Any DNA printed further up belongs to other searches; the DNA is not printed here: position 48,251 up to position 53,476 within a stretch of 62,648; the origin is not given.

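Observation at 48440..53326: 1,628-aa HD / HEAT-like / NMNAT-like / PurF-type-PRTase fusion protein with no characterised counterpart known to me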

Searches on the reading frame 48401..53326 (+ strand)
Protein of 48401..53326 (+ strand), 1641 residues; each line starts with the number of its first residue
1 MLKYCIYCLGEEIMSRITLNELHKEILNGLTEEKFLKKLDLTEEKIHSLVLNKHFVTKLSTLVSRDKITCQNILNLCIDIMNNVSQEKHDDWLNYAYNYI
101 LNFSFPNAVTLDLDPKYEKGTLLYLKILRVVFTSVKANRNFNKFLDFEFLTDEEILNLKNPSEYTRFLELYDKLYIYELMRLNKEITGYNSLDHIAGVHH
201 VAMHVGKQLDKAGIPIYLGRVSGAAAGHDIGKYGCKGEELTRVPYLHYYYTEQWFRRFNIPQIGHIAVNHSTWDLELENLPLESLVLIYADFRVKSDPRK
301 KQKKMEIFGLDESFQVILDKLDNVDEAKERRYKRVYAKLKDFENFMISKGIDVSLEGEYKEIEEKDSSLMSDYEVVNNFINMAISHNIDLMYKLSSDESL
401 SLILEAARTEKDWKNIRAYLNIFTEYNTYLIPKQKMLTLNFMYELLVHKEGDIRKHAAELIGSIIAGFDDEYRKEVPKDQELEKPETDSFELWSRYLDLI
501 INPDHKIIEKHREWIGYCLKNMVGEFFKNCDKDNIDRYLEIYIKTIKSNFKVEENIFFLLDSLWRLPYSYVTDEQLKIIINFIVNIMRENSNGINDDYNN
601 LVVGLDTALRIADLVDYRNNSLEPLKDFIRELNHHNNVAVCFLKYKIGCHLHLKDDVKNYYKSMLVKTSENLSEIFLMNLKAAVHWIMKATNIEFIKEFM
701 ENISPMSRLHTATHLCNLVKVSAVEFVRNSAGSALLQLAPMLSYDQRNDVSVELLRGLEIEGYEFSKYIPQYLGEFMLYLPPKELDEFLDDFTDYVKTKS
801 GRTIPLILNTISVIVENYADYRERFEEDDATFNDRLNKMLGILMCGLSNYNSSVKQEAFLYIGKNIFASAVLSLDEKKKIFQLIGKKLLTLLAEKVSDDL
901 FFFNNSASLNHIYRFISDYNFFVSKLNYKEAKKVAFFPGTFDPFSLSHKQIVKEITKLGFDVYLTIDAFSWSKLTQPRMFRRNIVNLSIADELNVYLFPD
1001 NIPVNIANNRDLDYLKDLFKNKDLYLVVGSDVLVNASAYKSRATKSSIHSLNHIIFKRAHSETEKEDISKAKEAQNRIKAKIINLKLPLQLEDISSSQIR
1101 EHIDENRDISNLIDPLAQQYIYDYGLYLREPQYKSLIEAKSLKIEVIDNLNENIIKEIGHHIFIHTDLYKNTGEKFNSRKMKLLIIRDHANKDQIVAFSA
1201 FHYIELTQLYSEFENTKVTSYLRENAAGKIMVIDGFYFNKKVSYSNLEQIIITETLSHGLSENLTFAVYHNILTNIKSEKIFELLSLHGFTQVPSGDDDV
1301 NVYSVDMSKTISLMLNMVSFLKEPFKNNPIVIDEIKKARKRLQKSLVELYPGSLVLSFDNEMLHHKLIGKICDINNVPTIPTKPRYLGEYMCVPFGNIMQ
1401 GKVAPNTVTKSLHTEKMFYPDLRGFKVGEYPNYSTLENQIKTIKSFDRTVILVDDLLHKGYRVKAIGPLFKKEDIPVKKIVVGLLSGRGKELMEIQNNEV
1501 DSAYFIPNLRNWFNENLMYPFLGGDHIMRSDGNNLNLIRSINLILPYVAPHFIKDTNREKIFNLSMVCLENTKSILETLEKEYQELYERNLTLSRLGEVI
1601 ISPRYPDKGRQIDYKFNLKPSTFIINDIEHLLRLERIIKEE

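Call 3: search_protein_families(library=pfam, proteins=[window:48401-53326:+], max_evalue=1)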
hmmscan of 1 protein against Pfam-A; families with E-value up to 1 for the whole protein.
window:48401-53326:+ (1641 aa): 2 families
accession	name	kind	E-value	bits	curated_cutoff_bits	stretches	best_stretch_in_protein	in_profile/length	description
PF01467.32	CTP_transf_like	-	3.1e-05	24.6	21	1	936-1101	1-132/133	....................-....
PF00156.33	Pribosyltran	-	0.072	12.8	26.3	1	1438-1482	79-122/158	Phosphoribosyl transferase domain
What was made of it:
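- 51830..52354 (+): GNAT-like domain (aa 1131-1305), poorly conserved, with no Q/RxxGxG/A acetyl-CoA loop. No Pfam acetyltransferase hit (call 3).
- On HIGH-superfamily nucleotidyltransferase (PF01467): PF01467 scores 24.6 bits against a cut-off of 21 (call 3).
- On HD-domain metal-dependent phosphohydrolase (PF01966): The window sequence alone gives no Pfam HD hit (call 3).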

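Call 4: search_protein_families(library=ncbifam, proteins=[window:48401-53326:+], max_evalue=1)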
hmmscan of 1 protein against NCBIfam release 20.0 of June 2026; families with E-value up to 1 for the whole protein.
window:48401-53326:+ (1641 aa): 10 families
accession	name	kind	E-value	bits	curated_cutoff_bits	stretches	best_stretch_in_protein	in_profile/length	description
TIGR00482.1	TIGR00482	equivalog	3.5e-14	53.3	112.45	1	937-1127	2-194/194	nicotinate (nicotinamide) nucleotide adenylyltransferase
NF000840.1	PRK00071.1-3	equivalog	8.2e-11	41.7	150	1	929-1128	3-199/201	nicotinate-nucleotide adenylyltransferase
NF000842.0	PRK00071.2-1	equivalog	2.5e-09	37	167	1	932-1123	2-185/191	nicotinate-nucleotide adenylyltransferase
NF006479.0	PRK08887.1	equivalog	2.8e-06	27.3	164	1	932-1038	2-115/174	nicotinate-nicotinamide nucleotide adenylyltransferase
NF000839.0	PRK00071.1-1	equivalog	4.7e-06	26.7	187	1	932-1128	6-216/219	nicotinate-nucleotide adenylyltransferase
NF000841.0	PRK00071.1-4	equivalog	0.00013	21.8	197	1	929-1127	4-192/194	nicotinate-nucleotide adenylyltransferase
TIGR01510.1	coaD_prev_kdtB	equivalog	0.002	18.2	103.3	1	935-995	2-62/155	pantetheine-phosphate adenylyltransferase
NF045665.1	NTPtran_DVU1551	equivalog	0.0047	16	315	1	157-298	179-315/359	DVU_1551 family NTP transferase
TIGR00125.1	cyt_tran_rel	domain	0.027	14.7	27.7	1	934-964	1-31/65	adenylyltransferase/cytidyltransferase family protein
NF002635.0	PRK02304.1-4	subfamily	0.036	13.6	146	1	1431-1500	100-168/188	adenine phosphoribosyltransferase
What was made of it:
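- On PurF-type amidophosphoribosyltransferase: There is no GATase or PurF hit in Pfam or NCBIfam (calls 3, 4).
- Checked: NadD-like: TIGR00482 E 3.5e-14 and Pfam CTP_transf_like E 3e-5 (calls 3, 4).
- There is a weak TIGR00125 hit (call 4).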

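Call 6: find_homologous_proteins(query=window:48401-53326:+)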
Query window:48401-53326:+ (1641 aa): 7471 proteins with E <= 0.001 among 8000 candidates; the best 120 are listed.
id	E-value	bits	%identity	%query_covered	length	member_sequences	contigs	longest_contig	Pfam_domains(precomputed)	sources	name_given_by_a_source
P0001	0.0e+0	3404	92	99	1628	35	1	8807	-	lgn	-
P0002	0.0e+0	3350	90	99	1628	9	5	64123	-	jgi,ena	-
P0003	0.0e+0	2954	78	99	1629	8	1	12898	-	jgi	-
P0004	0.0e+0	2343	64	99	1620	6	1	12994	PF01467.33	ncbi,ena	-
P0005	0.0e+0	2336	64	99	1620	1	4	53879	PF01467.33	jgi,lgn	jgi:nicotinic acid mononucleotide adenylyltransferase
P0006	0.0e+0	2331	62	99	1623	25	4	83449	PF01467.33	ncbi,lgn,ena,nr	ncbi:MAG TPA: cytidyltransferase [Clostridiales bacterium]|nr:cytidyltransferase [Clostridiales bact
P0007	0.0e+0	2320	63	99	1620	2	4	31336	PF01467.33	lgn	-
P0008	0.0e+0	2317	63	99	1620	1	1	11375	PF01467.33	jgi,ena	jgi:nicotinic acid mononucleotide adenylyltransferase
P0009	0.0e+0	2316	63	99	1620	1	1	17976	PF01467.33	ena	-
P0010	0.0e+0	2313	62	99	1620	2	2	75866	PF01467.33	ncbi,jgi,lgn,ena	-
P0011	0.0e+0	2301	63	99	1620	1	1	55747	PF01467.33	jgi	jgi:nicotinic acid mononucleotide adenylyltransferase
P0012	0.0e+0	2287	62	99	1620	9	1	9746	PF01467.33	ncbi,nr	ncbi:MAG: cytidyltransferase [Tissierellales bacterium]|nr:cytidyltransferase [Tissierellales bacter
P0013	0.0e+0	2064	58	99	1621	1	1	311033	-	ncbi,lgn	-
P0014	0.0e+0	2038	57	99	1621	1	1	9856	PF01467.33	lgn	-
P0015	0.0e+0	1976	55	99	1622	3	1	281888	PF01467.33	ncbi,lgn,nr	nr:cytidyltransferase [Sedimentibacter sp.]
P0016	0.0e+0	1965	55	99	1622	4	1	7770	PF01467.33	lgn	-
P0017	0.0e+0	1964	55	99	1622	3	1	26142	PF01467.33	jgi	-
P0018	0.0e+0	1958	55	99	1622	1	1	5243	PF01467.33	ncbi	-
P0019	0.0e+0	1957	55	99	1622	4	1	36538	PF01467.33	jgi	-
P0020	0.0e+0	1953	55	99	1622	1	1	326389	PF01467.33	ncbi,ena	-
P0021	0.0e+0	1953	55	99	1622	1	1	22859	PF01467.33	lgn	-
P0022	0.0e+0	1951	55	99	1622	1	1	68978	PF01467.33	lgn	-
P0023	0.0e+0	1940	54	99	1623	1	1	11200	PF01467.33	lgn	-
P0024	0.0e+0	1938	54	99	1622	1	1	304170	PF01467.33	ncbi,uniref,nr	ncbi:nicotinic acid mononucleotide adenylyltransferase [Sedimentibacter acidaminivorans]|uniref:nico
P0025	0.0e+0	1936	55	99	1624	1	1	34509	PF01467.33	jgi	-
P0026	0.0e+0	1935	55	99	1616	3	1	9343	PF01467.33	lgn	-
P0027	0.0e+0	1910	55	99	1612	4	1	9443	PF01467.33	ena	-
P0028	0.0e+0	1896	53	99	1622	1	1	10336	PF01467.33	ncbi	-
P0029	0.0e+0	1890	53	99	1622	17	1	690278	PF01467.33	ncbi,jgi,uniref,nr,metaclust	ncbi:hypothetical protein [Sedimentibacter sp. B4]|uniref:hypothetical protein n=1 Tax=Sedimentibact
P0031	0.0e+0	1871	52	99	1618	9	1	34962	PF01467.33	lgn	-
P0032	0.0e+0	1870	52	99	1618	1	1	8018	PF01467.33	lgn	-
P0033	0.0e+0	1870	53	99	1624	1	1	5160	PF01467.33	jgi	-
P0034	0.0e+0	1869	53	99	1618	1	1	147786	PF01467.33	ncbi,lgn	-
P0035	0.0e+0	1866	53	99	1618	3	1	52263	PF01467.33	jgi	jgi:nicotinic acid mononucleotide adenylyltransferase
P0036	0.0e+0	1866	53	99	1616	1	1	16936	PF01467.33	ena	-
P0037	0.0e+0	1865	53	99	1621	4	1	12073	PF01467.33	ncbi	-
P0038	0.0e+0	1863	52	99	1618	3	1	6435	PF01467.33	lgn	-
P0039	0.0e+0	1860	53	99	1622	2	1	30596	PF01467.33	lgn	-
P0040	0.0e+0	1860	53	99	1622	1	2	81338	PF01467.33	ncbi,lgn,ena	-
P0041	0.0e+0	1859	53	99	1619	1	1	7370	PF01467.33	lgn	-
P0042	0.0e+0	1859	53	99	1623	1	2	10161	PF01467.33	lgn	-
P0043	0.0e+0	1858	53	99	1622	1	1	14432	PF01467.33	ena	-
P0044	0.0e+0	1858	52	99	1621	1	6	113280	PF01467.33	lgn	-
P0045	0.0e+0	1857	52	99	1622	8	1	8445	PF01467.33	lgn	-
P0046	0.0e+0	1857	53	99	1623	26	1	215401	PF01467.33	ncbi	-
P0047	0.0e+0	1856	53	99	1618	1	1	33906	PF01467.33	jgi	jgi:nicotinic acid mononucleotide adenylyltransferase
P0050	0.0e+0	1852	53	99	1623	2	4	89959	PF01467.33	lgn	-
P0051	0.0e+0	1852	52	99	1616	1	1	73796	PF01467.33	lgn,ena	-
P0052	0.0e+0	1850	52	99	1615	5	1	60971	PF01467.33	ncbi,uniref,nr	ncbi:cytidyltransferase [Sedimentibacter sp.]|uniref:cytidyltransferase n=1 Tax=Sedimentibacter sp. 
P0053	0.0e+0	1849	52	99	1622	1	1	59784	PF01467.33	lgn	-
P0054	0.0e+0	1849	52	99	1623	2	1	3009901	-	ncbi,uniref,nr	ncbi:cytidyltransferase [Sedimentibacter sp. MB31-C6]|uniref:cytidyltransferase n=1 Tax=Sedimentibac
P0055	0.0e+0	1846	52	99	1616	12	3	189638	PF01467.33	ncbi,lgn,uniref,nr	ncbi:cytidyltransferase [Sedimentibacter sp.]|uniref:cytidyltransferase n=1 Tax=Sedimentibacter sp. 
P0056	0.0e+0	1844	53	99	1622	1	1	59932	PF01467.33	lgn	-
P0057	0.0e+0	1844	52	99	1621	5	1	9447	PF01467.33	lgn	-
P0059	0.0e+0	1842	53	99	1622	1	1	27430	PF01467.33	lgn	-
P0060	0.0e+0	1842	52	99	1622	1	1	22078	PF01467.33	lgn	-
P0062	0.0e+0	1840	52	99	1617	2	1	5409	PF01467.33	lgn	-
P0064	0.0e+0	1837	53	99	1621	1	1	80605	PF01467.33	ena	-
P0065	0.0e+0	1837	52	99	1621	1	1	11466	PF01467.33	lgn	-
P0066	0.0e+0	1835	53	99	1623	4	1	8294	PF01467.33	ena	-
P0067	0.0e+0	1834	52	99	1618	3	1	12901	PF01467.33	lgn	-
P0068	0.0e+0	1833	52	99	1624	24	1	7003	PF01467.33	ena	-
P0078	0.0e+0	1829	52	99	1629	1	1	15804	PF02985.29,PF01467.33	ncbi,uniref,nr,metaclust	ncbi:nicotinate-nicotinamide nucleotide adenylyltransferase [Caldisalinibacter kiritimatiensis]|unir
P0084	0.0e+0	1828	52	99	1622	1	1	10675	PF01467.33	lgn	-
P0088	0.0e+0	1828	52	99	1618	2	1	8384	PF01467.33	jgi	-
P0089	0.0e+0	1827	52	99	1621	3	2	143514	PF01467.33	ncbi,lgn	-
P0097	0.0e+0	1821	52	99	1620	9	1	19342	PF01467.33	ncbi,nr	ncbi:MAG: cytidyltransferase [Tissierellia bacterium]|nr:cytidyltransferase [Tissierellia bacterium]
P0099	0.0e+0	1816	52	99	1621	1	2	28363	PF01467.33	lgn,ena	-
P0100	0.0e+0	1815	52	99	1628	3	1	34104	PF01467.33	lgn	-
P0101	0.0e+0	1815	52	99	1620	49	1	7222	PF01467.33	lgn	-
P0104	0.0e+0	1808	53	95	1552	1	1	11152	PF01467.33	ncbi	ncbi:MAG: cytidyltransferase, partial [Sedimentibacter sp.]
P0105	0.0e+0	1808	52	99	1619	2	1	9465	PF01467.33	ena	-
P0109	0.0e+0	1796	51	99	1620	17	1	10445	PF01467.33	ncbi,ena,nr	ncbi:MAG TPA: cytidyltransferase [Sedimentibacter sp.]|nr:cytidyltransferase [Sedimentibacter sp.]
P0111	0.0e+0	1787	51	99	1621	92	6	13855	PF01467.33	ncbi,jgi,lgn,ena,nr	ncbi:MAG: cytidyltransferase [Sedimentibacter sp.]|nr:cytidyltransferase [Sedimentibacter sp.]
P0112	0.0e+0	1783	51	99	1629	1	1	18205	PF01467.33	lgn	-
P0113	0.0e+0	1780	51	99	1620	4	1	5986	PF01467.33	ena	-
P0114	0.0e+0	1768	51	99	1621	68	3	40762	PF01467.33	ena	-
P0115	0.0e+0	1767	51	99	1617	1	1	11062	PF01467.33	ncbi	-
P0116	0.0e+0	1760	52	96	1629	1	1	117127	PF01467.33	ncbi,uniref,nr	ncbi:nicotinate-nicotinamide nucleotide adenylyltransferase [Thermohalobacter berrensis]|uniref:nico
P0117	0.0e+0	1754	51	98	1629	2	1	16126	PF02985.29,PF01467.33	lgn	-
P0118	0.0e+0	1751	51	99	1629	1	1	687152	PF01467.33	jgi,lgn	-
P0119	0.0e+0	1734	50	99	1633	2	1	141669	PF01467.33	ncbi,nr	ncbi:MAG: cytidyltransferase [Firmicutes bacterium]|nr:cytidyltransferase [Bacillota bacterium]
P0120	0.0e+0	1722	50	99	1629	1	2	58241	PF01467.33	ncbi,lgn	-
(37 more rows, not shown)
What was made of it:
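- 48440..53326 (+): Complete ORF of the 1,628-aa multidomain protein (stop codon 53324-53326). The best 120 listed homologues cover 95-99% of the query (call 6).
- On HEAT/ARM alpha-solenoid: Pfam HEAT is annotated in two homologues (call 6).
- Sources name homologues 'nicotinate-nucleotide adenylyltransferase' (call 6), and NadD profiles are the best matches (call 4).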

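Call 7: search_solved_structures(query=window:48440-53326:+, max_evalue=1, show_alignments=2)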
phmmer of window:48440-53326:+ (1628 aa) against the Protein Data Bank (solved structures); distinct sequences matched with E-value up to 1: 7.
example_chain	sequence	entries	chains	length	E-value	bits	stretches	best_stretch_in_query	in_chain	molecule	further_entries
8aih_A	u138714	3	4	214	0.1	13.2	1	917-1022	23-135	Probable nicotinate-nucleotide adenylyltransferase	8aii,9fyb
3h05_A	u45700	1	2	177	0.3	11.7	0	919-978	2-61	uncharacterized protein VPA0413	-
7wlh_B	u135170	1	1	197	0.57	10.8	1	1295-1341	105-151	E2 ubiquitin-conjugating enzyme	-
4f3r_A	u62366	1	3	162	0.72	10.4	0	919-949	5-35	Phosphopantetheine adenylyltransferase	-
5jbn_A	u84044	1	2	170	0.82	10.3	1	919-961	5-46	Phosphopantetheine adenylyltransferase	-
1b6t_A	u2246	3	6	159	0.95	10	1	920-961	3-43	PROTEIN (PHOSPHOPANTETHEINE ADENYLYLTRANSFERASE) | PHOSPHOPANTETHEINE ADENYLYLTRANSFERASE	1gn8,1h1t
6cck_A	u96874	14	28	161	0.98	10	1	920-961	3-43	Phosphopantetheine adenylyltransferase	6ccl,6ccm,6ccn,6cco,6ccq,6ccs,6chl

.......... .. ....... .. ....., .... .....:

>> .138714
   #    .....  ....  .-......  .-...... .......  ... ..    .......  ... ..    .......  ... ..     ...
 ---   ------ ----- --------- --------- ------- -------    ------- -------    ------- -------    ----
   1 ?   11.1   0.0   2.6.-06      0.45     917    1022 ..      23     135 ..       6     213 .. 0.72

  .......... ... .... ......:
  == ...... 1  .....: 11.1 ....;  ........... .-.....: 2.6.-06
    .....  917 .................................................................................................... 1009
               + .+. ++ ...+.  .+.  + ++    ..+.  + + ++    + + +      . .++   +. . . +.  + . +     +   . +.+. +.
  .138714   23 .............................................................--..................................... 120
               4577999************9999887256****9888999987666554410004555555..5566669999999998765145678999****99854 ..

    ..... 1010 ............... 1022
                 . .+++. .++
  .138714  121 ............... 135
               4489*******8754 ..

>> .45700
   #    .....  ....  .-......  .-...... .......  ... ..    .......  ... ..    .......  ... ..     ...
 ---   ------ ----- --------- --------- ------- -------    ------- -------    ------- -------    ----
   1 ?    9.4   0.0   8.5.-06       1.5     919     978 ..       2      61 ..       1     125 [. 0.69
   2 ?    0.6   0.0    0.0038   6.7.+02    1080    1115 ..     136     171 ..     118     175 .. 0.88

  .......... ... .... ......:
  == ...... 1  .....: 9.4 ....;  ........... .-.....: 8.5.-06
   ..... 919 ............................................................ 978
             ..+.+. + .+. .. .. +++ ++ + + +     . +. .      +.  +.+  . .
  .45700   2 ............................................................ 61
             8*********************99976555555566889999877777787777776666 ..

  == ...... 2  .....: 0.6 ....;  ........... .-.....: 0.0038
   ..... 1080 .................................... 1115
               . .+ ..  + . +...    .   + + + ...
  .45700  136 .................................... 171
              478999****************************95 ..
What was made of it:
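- Tried and rejected: A single-sequence search with the whole protein gave only marginal NadD and PPAT hits (call 7).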
